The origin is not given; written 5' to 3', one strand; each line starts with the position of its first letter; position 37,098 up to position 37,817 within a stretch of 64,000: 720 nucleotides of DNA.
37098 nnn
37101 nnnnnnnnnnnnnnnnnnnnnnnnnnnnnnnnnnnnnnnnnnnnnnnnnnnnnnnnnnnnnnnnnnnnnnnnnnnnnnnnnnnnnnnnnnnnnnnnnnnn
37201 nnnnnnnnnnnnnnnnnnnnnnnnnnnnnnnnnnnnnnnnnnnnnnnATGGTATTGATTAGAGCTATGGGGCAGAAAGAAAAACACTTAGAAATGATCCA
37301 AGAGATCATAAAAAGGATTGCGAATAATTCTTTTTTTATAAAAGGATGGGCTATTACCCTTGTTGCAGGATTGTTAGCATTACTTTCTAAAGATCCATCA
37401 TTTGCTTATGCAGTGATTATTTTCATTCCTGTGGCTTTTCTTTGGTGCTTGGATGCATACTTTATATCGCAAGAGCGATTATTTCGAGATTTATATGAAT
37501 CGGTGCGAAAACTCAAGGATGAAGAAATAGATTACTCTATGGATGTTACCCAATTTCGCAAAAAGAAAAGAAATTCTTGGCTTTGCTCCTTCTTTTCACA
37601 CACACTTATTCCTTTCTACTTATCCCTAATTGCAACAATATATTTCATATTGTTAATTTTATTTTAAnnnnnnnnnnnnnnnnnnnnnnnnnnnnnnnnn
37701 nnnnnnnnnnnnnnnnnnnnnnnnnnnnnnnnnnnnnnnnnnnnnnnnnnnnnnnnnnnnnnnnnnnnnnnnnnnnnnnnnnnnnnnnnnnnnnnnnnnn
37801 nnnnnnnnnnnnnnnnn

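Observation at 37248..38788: ThsB-like TIR protein flanked by a small 3-TM membrane protein and a histidine-phosphatase-family protein, with no ThsA: candidate minimal TIR-based defence module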

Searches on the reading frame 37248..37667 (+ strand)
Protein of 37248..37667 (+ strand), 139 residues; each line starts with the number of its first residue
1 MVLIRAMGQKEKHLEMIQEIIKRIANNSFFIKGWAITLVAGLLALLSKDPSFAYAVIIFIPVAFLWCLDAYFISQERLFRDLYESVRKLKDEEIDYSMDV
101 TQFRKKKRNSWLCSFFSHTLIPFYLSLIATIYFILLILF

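Call 3: search_protein_families(library=pfam, proteins=[window:37248-37667:+], max_evalue=1)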
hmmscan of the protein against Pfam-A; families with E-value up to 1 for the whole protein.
window:37248-37667:+ (139 aa): 2 families
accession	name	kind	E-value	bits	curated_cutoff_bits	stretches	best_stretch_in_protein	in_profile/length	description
PF01452.22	Rota_NSP4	-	0.068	13.2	27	1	73-111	121-159/173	Rotavirus non structural protein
PF13038.11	DUF3899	-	0.17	12.7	23.4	1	51-130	4-87/88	Domain of unknown function (DUF3899)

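Call 4: search_protein_families(library=padloc, proteins=[window:37248-37667:+], max_evalue=1)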
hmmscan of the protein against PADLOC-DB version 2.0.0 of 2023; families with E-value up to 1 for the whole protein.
window:37248-37667:+ (139 aa): 4 families
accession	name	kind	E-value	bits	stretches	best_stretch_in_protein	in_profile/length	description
PDLC04686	PDC-M50A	-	5.4e-46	154.2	1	9-137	4-131/134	-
PDLC04685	PDC-M50A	-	1.1e-34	117.4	1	9-135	4-127/130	-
PDLC04684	PDC-M50A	-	3.9e-22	77.4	1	14-136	18-140/159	-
PDLC04687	PDC-M50A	-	3e-21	74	1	12-138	14-140/144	-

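Call 6: search_protein_families(library=ncbifam, proteins=[window:37248-37667:+], max_evalue=0.1)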
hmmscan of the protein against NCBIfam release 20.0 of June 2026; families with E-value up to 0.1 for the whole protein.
window:37248-37667:+ (139 aa): 0 families

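Call 13: find_homologous_proteins(query=window:37248-37667:+, max_evalue=0.001)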
Query window:37248-37667:+ (139 aa): 62 proteins with E <= 0.001 among 73 candidates.
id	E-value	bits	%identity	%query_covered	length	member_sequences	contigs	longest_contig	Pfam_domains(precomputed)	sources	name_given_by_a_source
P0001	8.5e-81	287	100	96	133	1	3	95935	-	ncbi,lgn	-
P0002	1.1e-41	160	55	95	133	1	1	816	-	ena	-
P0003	1.6e-40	156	57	88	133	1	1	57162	-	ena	-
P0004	3.6e-39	152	54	95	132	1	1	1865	-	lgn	-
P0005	7.8e-38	147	55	92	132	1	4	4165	-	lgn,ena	-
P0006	9.4e-38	147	58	90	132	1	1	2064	-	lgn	-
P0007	3.0e-37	146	55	92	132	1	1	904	-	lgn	-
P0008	1.0e-34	137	53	92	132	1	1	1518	-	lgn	-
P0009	2.7e-34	136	54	88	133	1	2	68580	-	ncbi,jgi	-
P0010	4.1e-34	135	53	92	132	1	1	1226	-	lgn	-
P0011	6.5e-34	135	52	91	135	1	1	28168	-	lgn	-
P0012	1.6e-33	134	58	76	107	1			-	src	-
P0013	4.2e-33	132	53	91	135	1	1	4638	-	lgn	-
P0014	1.5e-32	130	57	83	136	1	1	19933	-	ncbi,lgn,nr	ncbi:MAG: hypothetical protein QM529_07105 [Hydrotalea sp.]|nr:hypothetical protein [Hydrotalea sp.]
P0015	1.3e-30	124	46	86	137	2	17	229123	-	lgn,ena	-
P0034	5.2e-25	106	45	89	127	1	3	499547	-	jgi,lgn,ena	jgi:hypothetical protein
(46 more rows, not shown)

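Call 21: find_encoding_contigs(protein=P0001, flank=6000, max_places=3)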
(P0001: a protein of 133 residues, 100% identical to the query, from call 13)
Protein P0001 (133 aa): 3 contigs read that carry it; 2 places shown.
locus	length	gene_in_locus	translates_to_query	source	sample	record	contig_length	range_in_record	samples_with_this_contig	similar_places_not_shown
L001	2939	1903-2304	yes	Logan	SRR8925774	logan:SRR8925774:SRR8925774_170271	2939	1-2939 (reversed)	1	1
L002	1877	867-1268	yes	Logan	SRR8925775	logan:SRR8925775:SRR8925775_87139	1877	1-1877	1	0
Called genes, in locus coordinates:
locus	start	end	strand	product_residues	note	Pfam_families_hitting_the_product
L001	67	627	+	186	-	-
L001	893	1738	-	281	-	-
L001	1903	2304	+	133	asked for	-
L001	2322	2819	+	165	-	PF08937:ThsB_TIR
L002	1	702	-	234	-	?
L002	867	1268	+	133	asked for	-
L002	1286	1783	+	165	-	PF08937:ThsB_TIR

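Call 22: search_protein_families(library=pfam, alignment_id=A1, max_evalue=10)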
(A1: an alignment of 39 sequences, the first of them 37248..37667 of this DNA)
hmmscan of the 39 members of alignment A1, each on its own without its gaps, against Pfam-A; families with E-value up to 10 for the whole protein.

A. member 1, window:37248-37667:+ (139 aa): 2 families
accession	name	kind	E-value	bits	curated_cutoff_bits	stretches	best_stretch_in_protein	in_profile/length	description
PF01452.22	Rota_NSP4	-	0.068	13.2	27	1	73-111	121-159/173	Rotavirus non structural protein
PF13038.11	DUF3899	-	0.17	12.7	23.4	1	51-130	4-87/88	Domain of unknown function (DUF3899)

B. families by the number of members that match (of 39 scanned): 29 families (the first 25 are shown)
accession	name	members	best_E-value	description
PF11683.13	DUF3278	18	0.0022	Protein of unknown function (DUF3278)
PF10028.14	DUF2270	11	0.004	Predicted integral membrane protein (DUF2270)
PF01529.25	DHHC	4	0.89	DHHC palmitoyltransferase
PF05814.16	Ac76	2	0.00047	Orf76 (Ac76)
PF01452.22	Rota_NSP4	2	0.068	Rotavirus non structural protein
PF15912.10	VIR_N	2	0.1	Virilizer, N-terminal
PF05101.18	VirB3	2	0.66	Type IV secretory pathway, VirB3-like protein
PF13748.11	ABC_membrane_3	1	0.0013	ABC transporter transmembrane region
PF07690.21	MFS_1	1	0.0039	Major Facilitator Superfamily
PF24838.2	8xMP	1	0.0056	Octameric membrane protein family (8xMP)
PF18949.5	DUF5693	1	0.017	Family of unknown function (DUF5693)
PF14581.11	SseB_C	1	0.018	SseB protein C-terminal domain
PF11992.13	TgpA_N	1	0.019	TgpA N-terminal domain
PF14264.12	Glucos_trans_II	1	0.04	Glucosyl transferase GtrII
PF17591.7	UL41A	1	0.05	Herpesvirus UL41A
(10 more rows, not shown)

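Call 23: find_encoding_contigs(protein=P0034, flank=6000, max_places=3)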
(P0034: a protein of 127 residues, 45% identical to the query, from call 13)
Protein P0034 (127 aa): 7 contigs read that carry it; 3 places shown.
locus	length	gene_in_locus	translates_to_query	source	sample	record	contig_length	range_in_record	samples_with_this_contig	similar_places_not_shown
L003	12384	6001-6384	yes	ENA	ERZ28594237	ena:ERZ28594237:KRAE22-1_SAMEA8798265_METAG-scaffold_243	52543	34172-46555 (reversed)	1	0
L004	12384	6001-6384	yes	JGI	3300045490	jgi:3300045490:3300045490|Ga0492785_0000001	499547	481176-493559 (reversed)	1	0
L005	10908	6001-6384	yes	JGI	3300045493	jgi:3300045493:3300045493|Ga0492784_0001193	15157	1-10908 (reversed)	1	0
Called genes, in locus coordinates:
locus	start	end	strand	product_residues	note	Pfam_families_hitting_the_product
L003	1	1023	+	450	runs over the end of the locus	-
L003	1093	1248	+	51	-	-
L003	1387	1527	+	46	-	-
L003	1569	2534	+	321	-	-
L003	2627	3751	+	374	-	PF05265:DUF723, PF14311:DUF4379 (faint), PF05265:DUF723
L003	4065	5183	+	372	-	PF08357:SEFIR, PF13676:TIR_2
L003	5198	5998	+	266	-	-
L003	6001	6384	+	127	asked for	-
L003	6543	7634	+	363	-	PF19583:ODP (faint), PF00753:Lactamase_B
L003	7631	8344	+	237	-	-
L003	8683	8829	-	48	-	-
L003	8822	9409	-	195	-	PF06414:Zeta_toxin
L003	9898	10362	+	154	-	-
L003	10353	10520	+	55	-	-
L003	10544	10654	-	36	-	-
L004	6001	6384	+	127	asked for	-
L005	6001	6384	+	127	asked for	-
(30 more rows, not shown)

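Call 24: find_encoding_contigs(protein=P0015, flank=6000, max_places=3)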
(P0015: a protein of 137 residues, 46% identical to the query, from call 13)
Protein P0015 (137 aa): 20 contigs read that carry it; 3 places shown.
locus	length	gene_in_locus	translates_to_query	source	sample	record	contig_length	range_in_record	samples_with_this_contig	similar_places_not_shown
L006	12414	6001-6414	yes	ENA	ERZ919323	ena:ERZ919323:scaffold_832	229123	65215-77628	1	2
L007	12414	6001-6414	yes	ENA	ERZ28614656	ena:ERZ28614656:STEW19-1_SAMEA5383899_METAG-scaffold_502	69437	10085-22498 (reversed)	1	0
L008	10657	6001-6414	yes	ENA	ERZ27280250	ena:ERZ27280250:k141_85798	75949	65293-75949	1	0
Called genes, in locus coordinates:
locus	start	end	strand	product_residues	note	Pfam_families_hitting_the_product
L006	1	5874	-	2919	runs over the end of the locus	PF01624:MutS_I, PF28553:WH_1, PF28554:DUF8437, PF00176:SNF2-rel_dom (faint), PF04851:ResIII (weak), PF28555:Helicase_dom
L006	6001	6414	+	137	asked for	-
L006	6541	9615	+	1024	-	-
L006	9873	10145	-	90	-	PF14203:TTRAP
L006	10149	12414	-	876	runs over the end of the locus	PF08401:ArdcN, PF18843:LPD28, PF14191:YodL, PF14195:DUF4316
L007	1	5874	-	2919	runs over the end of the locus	PF01624:MutS_I, PF28553:WH_1, PF28554:DUF8437, PF00176:SNF2-rel_dom (faint), PF04851:ResIII (weak), PF28555:Helicase_dom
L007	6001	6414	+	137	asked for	-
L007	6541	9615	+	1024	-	-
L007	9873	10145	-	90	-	PF14203:TTRAP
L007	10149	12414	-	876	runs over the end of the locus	PF08401:ArdcN, PF18843:LPD28, PF14191:YodL, PF14195:DUF4316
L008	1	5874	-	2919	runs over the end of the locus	PF01624:MutS_I, PF28553:WH_1, PF28554:DUF8437, PF00176:SNF2-rel_dom (faint), PF04851:ResIII (weak), PF28555:Helicase_dom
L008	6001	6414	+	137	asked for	-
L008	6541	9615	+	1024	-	-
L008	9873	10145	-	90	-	PF14203:TTRAP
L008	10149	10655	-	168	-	?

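Call 25: find_related_loci(query=A1, collection=genome_contigs, flank=5000)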
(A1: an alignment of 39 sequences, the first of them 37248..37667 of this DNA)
Query A1 (139 aa) in genome_contigs; peptide patterns used: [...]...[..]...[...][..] (x = any residue, [..] = any of these).
599 stretches matched a pattern (row limit reached: there are more); 576 encode a relative of the query (tblastn E <= 1e-3); the best 80 are kept; 80 distinct loci.
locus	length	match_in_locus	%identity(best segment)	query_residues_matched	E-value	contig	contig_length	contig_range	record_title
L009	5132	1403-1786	53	7-134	1e-42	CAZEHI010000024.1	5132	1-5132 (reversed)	MAG TPA_asm: uncultured Candidatus Saccharibacteria bacterium isolate binchicken_co34_546 genome assembly, contig: NODE_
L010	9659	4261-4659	56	6-138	4e-41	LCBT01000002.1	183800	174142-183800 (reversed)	MAG: Candidatus Daviesbacteria bacterium GW2011_GWA1_41_61 UU73_C0002, whole genome shotgun sequence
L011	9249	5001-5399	48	5-137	1e-39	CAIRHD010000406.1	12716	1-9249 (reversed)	MAG: uncultured Bacteroidales bacterium isolate KTt_bin-0938 genome assembly, contig: bin-0938:406/629, whole genome sho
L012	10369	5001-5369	47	9-131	7e-38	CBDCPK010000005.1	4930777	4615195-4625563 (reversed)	MAG: uncultured Candidatus Binatia bacterium isolate e85f1b99-d511-4c74-aca6-82eb56c94599 genome assembly, contig: chrom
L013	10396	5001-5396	46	5-138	5e-38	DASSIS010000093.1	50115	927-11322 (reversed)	MAG TPA_asm: Gammaproteobacteria bacterium isolate SMAG_U1094 k141_690812, whole genome shotgun sequence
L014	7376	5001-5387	49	7-135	3e-37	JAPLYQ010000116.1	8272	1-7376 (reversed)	MAG: Candidatus Roizmanbacteria bacterium isolate LacPavin_0920_WC57_MAG_37_8 LacPavin_0920_WC57_scaffold_1109662, whole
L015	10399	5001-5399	42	5-137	3e-37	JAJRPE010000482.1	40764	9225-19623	MAG: Candidatus Hydrogenedentota bacterium isolate Dive100_bin1.12 k141_885191, whole genome shotgun sequence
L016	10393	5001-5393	44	7-137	2e-36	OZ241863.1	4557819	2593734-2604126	MAG: Spirochaetia bacterium isolate 5eda55f6-7d73-4064-946f-addbc1f4c2cc genome assembly, chromosome: 1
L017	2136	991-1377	45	9-138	1e-36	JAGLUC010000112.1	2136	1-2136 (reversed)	MAG: Methylococcales bacterium isolate RS_11_22 ZL20.bin.22.fa_112, whole genome shotgun sequence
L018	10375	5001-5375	47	6-129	2e-36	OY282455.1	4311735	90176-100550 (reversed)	MAG: uncultured Pseudomonadales bacterium genome assembly, chromosome: 1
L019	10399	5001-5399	47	7-138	7e-36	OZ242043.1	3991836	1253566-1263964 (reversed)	MAG: Dehalococcoidia bacterium isolate 85f8f78b-f575-40e1-bce2-50f1b814b5fa genome assembly, chromosome: 1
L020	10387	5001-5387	43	9-137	6e-36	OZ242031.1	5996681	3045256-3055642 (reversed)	MAG: Candidatus Rariloculaceae bacterium isolate a5421204-da08-4551-a270-5214cadbb2a1 genome assembly, chromosome: 1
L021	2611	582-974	45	7-138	9e-36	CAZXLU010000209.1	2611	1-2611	MAG TPA_asm: Candidatus Woesearchaeota archaeon isolate binchicken_co250_400 genome assembly, contig: NODE_59623_length_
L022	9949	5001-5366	53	7-127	1e-35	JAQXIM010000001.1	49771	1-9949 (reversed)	MAG: Clostridiales bacterium isolate SUG1225 k141_8120458, whole genome shotgun sequence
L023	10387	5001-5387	43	9-137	2e-35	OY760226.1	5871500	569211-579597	MAG: Pseudomonadales bacterium isolate a94ac5f5-84ca-4f0c-a723-4f4cf5858466 genome assembly, chromosome: 1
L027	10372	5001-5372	52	9-132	3e-35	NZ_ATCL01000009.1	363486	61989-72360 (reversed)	Exiguobacterium chiriqhucha RW-2 contig-9, whole genome shotgun sequence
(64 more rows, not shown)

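Call 31: search_protein_families(library=pfam, alignment_id=A2, max_evalue=0.001)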
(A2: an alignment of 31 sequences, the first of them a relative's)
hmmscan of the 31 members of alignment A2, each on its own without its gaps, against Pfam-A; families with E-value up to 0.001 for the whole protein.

A. member 1, L003:6543-7634:+ (363 aa): 3 families
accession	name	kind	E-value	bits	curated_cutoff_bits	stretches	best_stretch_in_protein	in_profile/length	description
PF00753.33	Lactamase_B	-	1.2e-11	45.4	22.7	1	42-301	18-194/196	Metallo-beta-lactamase superfamily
PF19583.5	ODP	-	8.7e-06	26.2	27.2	1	40-117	13-89/194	ODP family beta lactamase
PF12706.13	Lactamase_B_2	-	0.00074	19.6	27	0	58-120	21-82/200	Beta-lactamase superfamily domain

B. families by the number of members that match (of 31 scanned): 24 families
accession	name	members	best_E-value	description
PF08937.16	ThsB_TIR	7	1.7e-11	Thoeris protein ThsB, TIR-like domain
PF13676.11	TIR_2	5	2.2e-13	TIR domain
PF04055.27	Radical_SAM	1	8.4e-27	Radical SAM superfamily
PF00515.34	TPR_1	1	8.1e-20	Tetratricopeptide repeat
PF07719.23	TPR_2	1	5e-19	Tetratricopeptide repeat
PF13414.12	TPR_11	1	4.4e-18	TPR repeat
PF18180.6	LD_cluster3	1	2.9e-17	SLOG cluster3 family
PF00753.33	Lactamase_B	1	1.2e-11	Metallo-beta-lactamase superfamily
PF13181.12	TPR_8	1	1e-10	Tetratricopeptide repeat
PF03372.29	Exo_endo_phos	1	7.9e-10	Endonuclease/Exonuclease/phosphatase family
PF14559.12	TPR_19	1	5e-09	Tetratricopeptide repeat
PF13432.12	TPR_16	1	2e-08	Tetratricopeptide repeat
PF13374.12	TPR_10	1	1.5e-07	Tetratricopeptide repeat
PF13431.12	TPR_17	1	3.2e-07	Tetratricopeptide repeat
PF01582.25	TIR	1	3.9e-07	TIR domain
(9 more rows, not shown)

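Call 32: search_protein_families(library=pfam, alignment_id=A3, max_evalue=0.001)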
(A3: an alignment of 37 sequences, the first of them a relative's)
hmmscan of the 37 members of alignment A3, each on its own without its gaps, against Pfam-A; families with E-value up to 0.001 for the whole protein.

A. member 1, L003:5198-5998:+ (266 aa): 0 families

B. families by the number of members that match (of 37 scanned): 32 families (the first 25 are shown)
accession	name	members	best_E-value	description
PF13676.11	TIR_2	9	9e-17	TIR domain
PF08937.16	ThsB_TIR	7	5.9e-08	Thoeris protein ThsB, TIR-like domain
PF00380.25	Ribosomal_S9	4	1.2e-51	Ribosomal protein S9/S16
PF01582.25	TIR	4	1.6e-06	TIR domain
PF05958.17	tRNA_U5-meth_tr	2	1.9e-11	tRNA (Uracil-5-)-methyltransferase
PF00069.31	Pkinase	1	1.1e-78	Protein kinase domain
PF00860.26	Xan_ur_permease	1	7.7e-72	Permease family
PF01555.25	N6_N4_Mtase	1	1.9e-54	DNA methylase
PF07714.23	PK_Tyr_Ser-Thr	1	5.2e-47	Protein tyrosine and serine/threonine kinase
PF18180.6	LD_cluster3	1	7.9e-27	SLOG cluster3 family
PF12146.15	Hydrolase_4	1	1.8e-19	Serine aminopeptidase, S33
PF00270.35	DEAD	1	1.8e-19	DEAD/DEAH box helicase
PF00561.26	Abhydrolase_1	1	2.1e-14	alpha/beta hydrolase fold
PF00498.31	FHA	1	1.5e-13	FHA domain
PF00271.37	Helicase_C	1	1.1e-10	Helicase conserved C-terminal domain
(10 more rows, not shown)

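Call 41: search_protein_representatives(alignment_id=A1)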
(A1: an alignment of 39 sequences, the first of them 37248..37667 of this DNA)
Query: 39 sequences, 134 profile positions. Proteins with E-value up to 0.001 (for the whole library): 5850; up to 1e-10: 4325; up to 1e-30: 1009. The best 150 are listed.
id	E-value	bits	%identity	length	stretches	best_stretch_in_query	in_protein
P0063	3.2e-48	179.5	-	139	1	2-131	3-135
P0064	5.2e-48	178.8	-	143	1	2-132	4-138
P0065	1.6e-47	177.2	-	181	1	1-132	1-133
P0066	1.7e-47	177.1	-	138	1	2-131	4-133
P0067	2.0e-47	176.9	-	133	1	1-132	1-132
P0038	2.2e-47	176.8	-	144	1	2-132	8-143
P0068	2.6e-47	176.5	-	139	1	2-131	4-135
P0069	2.8e-47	176.4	-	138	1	3-130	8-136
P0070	5.1e-47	175.6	-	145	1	3-131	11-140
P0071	5.7e-47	175.4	-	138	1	3-131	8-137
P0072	7.4e-47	175.1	-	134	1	1-129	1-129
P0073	7.4e-47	175.0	-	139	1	2-131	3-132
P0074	1.0e-46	174.6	-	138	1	2-132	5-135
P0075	3.1e-46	173.0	-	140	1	2-131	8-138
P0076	3.2e-46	173.0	-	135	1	2-132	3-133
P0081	1.7e-45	170.7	-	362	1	1-131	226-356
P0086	5.3e-45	169.0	-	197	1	1-128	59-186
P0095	3.7e-44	166.3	-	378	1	1-131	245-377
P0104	2.1e-43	163.9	-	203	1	2-132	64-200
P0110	3.9e-43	163.0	-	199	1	3-131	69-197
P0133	3.8e-42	159.8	-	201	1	2-130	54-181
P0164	8.2e-41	155.5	-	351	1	3-130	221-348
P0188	5.7e-40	152.7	-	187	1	3-131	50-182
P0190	6.5e-40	152.6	-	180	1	4-132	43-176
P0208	1.5e-39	151.4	-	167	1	1-128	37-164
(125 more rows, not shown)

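Call 42: search_protein_families(library=pfam, proteins=[P0081, P0095, P0164, P0086, P0104, P0110, P0133, P0188, P0190, P0208], max_evalue=0.01)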
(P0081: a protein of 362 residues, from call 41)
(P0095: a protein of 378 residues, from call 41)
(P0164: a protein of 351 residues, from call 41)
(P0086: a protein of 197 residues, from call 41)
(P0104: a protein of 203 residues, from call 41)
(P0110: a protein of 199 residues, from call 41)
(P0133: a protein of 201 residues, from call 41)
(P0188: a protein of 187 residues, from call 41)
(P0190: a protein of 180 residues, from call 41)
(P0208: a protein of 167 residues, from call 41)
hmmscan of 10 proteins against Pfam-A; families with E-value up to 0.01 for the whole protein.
P0081 (362 aa): 0 families

P0095 (378 aa): 2 families
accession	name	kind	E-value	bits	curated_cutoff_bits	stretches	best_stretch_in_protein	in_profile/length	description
PF18163.6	LD_cluster2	-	1.7e-15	57.7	25.3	1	10-198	2-199/264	SLOG cluster2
PF18180.6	LD_cluster3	-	0.00038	20.6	25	1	35-75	9-48/170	SLOG cluster3 family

P0164 (351 aa): 1 family
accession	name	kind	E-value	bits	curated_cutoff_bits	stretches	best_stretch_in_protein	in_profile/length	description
PF24838.2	8xMP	-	1.6e-27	96.4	30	1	20-157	2-134/136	Octameric membrane protein family (8xMP)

P0086 (197 aa): 0 families

P0104 (203 aa): 0 families

P0110 (199 aa): 0 families

P0133 (201 aa): 0 families

P0188 (187 aa): 0 families

P0190 (180 aa): 0 families

P0208 (167 aa): 0 families

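Call 45: predict_structure(alignment_id=A1)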
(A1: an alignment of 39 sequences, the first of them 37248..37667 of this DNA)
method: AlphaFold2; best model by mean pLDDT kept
length: 139 residues; sequences in the alignment: 39
mean_pLDDT: 94.1   pTM: 0.83
mean pLDDT of the five models: 94.1, 93.3, 93.1, 92.9, 91.3
residues with pLDDT >= 90: 128; 70-90: 8; 50-70: 2; < 50: 1
segments of 3 or more residues with pLDDT < 50: none
pLDDT, mean of each block of 10 residues (from residue 1): 76 97 97 97 95 93 97 97 97 94 92 93 97 95
secondary structure, 60 per line:
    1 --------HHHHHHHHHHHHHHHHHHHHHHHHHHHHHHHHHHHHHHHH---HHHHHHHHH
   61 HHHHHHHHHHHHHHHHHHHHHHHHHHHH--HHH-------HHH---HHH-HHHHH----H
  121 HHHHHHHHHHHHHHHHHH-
elements in order: H9-48 H52-88 H111-115 H120-138

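Call 50: search_protein_families(library=pfam, alignment_id=A4, max_evalue=0.01)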
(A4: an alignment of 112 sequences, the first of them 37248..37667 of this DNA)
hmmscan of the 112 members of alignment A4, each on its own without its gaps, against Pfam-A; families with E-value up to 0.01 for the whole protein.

A. member 1, window:37248-37667:+ (139 aa): 0 families

B. families by the number of members that match (of 112 scanned): 9 families
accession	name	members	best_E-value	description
PF11683.13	DUF3278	16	9.4e-06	Protein of unknown function (DUF3278)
PF10028.14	DUF2270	8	1.4e-05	Predicted integral membrane protein (DUF2270)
PF24838.2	8xMP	4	3.8e-05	Octameric membrane protein family (8xMP)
PF05814.16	Ac76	2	0.00023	Orf76 (Ac76)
PF05366.16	Sarcolipin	1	0.0012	Sarcolipin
PF03918.19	CcmH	1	0.0018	Cytochrome C biogenesis protein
PF24243.1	Phage_tail_C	1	0.0021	Phage tail tip domain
PF17421.7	DUF5409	1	0.0022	Family of unknown function (DUF5409)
PF24618.1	LTN1_E3_ligase_5th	1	0.0092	Listerin HEAT repeat region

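Call 51: find_homologous_proteins(query=L027:4992-5399:+, max_evalue=0.001)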
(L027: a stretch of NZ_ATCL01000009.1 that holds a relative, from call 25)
Query L027:4992-5399:+ (135 aa): 1432 proteins with E <= 0.001 among 1437 candidates; the best 120 are listed.
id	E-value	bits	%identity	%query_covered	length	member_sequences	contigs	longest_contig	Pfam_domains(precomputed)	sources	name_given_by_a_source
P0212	9.3e-82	289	100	100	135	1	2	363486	-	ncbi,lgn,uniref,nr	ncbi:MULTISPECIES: hypothetical protein [Exiguobacterium]|uniref:Uncharacterized protein n=1 Tax=Exi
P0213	2.3e-58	214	76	96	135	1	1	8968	-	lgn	-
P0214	7.5e-55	202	73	96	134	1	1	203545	-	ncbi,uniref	ncbi:hypothetical protein [Rossellomorea sp. NRS-1567]|uniref:hypothetical protein n=1 Tax=Rossellom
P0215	7.6e-55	202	73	95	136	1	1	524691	-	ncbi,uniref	ncbi:hypothetical protein ACFOUV_13245 [Oceanobacillus longus]|uniref:Uncharacterized protein n=1 Ta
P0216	2.8e-50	188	63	98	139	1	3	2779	-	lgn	-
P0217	3.2e-50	187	62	96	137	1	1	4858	-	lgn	-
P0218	8.4e-50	186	68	90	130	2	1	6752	-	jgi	jgi:hypothetical protein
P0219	1.1e-49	186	65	94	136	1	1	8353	-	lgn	-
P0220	1.7e-49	185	63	96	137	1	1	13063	-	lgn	-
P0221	1.7e-49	185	65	88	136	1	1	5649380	-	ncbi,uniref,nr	ncbi:hypothetical protein [Priestia abyssalis]|uniref:hypothetical protein n=1 Tax=Priestia abyssali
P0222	3.2e-49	184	64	99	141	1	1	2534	-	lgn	-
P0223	3.9e-49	184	64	95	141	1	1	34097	-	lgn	-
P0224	2.9e-48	181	62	96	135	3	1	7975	-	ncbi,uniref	ncbi:hypothetical protein [Priestia megaterium]|uniref:hypothetical protein n=1 Tax=Priestia megater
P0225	3.5e-48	181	66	96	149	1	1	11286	-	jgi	jgi:hypothetical protein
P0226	8.7e-48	180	66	83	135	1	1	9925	-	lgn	-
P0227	1.3e-46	176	61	94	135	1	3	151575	-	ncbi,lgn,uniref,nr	ncbi:hypothetical protein COK34_06990 [Bacillus thuringiensis]|uniref:hypothetical protein n=1 Tax=B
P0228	1.7e-46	175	62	95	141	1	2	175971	-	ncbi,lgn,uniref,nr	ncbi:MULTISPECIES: hypothetical protein [Bacillus cereus group]|uniref:hypothetical protein n=1 Tax=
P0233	9.1e-45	170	58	98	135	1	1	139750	-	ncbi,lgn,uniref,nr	ncbi:hypothetical protein CEQ83_26570 (plasmid) [Priestia megaterium]|uniref:hypothetical protein n=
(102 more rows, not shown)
